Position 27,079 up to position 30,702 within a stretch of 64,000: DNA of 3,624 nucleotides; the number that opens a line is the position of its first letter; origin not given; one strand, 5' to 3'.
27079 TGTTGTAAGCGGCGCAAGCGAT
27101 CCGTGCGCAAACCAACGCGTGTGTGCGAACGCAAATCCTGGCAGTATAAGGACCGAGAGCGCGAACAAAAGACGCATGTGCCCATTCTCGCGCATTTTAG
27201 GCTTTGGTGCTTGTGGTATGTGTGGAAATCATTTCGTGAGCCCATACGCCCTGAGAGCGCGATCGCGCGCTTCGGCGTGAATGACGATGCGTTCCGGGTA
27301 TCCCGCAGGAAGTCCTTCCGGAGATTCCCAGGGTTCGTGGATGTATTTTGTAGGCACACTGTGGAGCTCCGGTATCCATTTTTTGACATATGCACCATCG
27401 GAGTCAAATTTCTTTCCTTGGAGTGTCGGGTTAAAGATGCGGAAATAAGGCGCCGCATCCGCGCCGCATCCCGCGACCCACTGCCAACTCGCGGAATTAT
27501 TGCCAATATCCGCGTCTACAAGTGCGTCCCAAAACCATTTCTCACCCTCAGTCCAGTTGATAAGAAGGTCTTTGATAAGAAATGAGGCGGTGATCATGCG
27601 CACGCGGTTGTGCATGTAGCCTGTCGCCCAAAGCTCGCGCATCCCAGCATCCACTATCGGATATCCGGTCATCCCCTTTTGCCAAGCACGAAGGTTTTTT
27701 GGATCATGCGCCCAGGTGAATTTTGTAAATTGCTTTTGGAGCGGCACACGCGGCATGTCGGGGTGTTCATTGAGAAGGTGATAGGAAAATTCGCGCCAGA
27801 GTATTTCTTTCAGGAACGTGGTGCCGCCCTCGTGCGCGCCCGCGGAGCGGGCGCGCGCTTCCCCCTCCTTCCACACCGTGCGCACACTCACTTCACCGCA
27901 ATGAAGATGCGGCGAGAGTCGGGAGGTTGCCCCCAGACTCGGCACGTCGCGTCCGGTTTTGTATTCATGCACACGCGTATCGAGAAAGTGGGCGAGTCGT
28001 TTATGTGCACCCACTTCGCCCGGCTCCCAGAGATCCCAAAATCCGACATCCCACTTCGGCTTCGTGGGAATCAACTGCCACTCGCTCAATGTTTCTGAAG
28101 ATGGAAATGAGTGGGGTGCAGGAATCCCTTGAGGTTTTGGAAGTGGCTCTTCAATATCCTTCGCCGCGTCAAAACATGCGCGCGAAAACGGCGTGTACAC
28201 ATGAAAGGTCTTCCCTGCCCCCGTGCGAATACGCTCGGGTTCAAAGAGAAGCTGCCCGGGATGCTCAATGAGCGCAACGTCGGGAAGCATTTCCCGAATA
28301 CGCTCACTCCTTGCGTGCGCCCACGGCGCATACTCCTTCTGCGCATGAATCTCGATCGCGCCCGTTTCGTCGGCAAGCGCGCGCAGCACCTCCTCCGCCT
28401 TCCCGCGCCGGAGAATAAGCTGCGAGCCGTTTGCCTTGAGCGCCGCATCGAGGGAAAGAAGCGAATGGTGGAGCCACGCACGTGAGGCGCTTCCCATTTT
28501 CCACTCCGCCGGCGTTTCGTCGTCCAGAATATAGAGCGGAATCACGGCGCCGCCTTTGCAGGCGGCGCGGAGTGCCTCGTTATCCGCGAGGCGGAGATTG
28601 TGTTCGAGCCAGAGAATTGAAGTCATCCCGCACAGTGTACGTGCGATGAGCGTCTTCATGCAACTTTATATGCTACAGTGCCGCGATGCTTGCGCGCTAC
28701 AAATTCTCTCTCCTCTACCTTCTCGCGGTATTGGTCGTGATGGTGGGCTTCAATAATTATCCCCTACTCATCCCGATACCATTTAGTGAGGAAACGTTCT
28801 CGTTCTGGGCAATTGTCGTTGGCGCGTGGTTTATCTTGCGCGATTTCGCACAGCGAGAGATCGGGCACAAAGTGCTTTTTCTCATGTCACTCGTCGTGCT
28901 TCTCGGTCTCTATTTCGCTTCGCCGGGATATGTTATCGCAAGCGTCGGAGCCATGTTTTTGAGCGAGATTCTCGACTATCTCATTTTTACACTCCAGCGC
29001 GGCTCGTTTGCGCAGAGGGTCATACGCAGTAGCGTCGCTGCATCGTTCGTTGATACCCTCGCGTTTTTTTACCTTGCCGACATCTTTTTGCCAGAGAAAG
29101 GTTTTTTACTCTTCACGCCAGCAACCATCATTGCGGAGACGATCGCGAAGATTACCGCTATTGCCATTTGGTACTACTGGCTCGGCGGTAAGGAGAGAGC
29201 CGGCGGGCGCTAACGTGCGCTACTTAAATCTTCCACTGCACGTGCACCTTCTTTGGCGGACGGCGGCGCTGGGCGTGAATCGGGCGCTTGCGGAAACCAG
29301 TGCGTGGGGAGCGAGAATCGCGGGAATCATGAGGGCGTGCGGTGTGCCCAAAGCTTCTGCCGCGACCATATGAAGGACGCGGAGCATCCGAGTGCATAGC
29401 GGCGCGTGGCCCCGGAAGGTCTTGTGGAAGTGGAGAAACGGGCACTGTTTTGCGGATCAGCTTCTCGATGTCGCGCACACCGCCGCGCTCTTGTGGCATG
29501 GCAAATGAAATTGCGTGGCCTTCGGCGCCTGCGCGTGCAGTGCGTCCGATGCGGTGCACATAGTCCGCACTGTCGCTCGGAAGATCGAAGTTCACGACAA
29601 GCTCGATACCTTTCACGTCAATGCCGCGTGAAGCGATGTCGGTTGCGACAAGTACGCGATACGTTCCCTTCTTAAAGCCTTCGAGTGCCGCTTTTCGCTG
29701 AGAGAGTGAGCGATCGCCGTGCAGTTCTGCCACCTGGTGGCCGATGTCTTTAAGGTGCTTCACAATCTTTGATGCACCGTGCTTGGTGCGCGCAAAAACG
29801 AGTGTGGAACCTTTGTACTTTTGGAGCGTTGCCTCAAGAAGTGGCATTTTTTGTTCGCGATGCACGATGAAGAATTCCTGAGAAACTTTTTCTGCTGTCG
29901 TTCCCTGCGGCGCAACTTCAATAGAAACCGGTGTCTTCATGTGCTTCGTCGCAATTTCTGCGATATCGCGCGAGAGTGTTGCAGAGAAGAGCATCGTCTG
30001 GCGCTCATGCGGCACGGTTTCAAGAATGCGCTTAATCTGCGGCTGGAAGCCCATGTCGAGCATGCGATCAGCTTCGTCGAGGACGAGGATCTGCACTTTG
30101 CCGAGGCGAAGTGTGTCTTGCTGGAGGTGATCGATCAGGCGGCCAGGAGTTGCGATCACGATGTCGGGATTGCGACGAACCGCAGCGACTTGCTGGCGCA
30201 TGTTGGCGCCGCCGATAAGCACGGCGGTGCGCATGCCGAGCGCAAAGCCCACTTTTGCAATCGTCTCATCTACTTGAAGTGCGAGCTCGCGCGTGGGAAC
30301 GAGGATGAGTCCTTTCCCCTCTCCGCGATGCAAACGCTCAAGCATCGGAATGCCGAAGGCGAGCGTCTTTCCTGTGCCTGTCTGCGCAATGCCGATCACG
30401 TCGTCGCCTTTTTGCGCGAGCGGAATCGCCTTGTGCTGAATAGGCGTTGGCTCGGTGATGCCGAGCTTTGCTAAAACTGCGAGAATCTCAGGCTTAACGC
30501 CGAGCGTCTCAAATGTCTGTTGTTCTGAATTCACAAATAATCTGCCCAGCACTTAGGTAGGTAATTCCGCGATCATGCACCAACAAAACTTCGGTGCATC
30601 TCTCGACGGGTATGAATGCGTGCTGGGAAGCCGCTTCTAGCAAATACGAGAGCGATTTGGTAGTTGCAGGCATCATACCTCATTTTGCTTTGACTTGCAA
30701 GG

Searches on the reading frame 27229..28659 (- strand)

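Call 77: search_protein_families(library=pfam, proteins=[window:27229-28659:-], max_evalue=0.001)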
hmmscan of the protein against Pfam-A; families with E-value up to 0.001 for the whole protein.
window:27229-28659:- (476 aa): 2 families
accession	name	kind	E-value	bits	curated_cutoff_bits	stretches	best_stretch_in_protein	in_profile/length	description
PF03441.19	FAD_binding_7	-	4.7e-83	278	27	1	282-472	1-201/203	FAD binding domain of DNA photolyase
PF00875.24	DNA_photolyase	-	3.6e-45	154.3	26.6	1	14-176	1-163/164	DNA photolyase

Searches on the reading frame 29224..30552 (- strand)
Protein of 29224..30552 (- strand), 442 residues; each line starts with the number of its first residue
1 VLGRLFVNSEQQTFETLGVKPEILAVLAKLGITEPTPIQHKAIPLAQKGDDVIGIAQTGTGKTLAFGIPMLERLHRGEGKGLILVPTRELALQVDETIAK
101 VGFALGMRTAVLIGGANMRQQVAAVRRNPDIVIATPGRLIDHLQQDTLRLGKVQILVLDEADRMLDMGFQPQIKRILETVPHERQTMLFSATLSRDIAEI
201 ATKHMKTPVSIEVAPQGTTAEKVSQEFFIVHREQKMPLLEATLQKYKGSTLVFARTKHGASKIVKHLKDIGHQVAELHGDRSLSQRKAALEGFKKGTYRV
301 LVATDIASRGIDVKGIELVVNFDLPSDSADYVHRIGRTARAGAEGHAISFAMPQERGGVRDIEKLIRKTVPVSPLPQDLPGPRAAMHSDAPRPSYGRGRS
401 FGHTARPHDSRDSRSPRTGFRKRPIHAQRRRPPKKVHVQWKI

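Call 77: search_protein_families(library=pfam, proteins=[window:29224-30552:-], max_evalue=0.001)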
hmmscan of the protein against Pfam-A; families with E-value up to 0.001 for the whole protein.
window:29224-30552:- (442 aa): 3 families
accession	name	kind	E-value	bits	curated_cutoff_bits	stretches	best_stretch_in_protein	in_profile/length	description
PF00270.35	DEAD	-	2.1e-53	180.9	26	1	36-199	1-166/167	DEAD/DEAH box helicase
PF00271.37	Helicase_C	-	1.7e-30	105.9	23.5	1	238-342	5-110/110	Helicase conserved C-terminal domain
PF04851.21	ResIII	-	2.9e-09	37.5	22.5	1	51-194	25-163/164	Type III restriction enzyme, res subunit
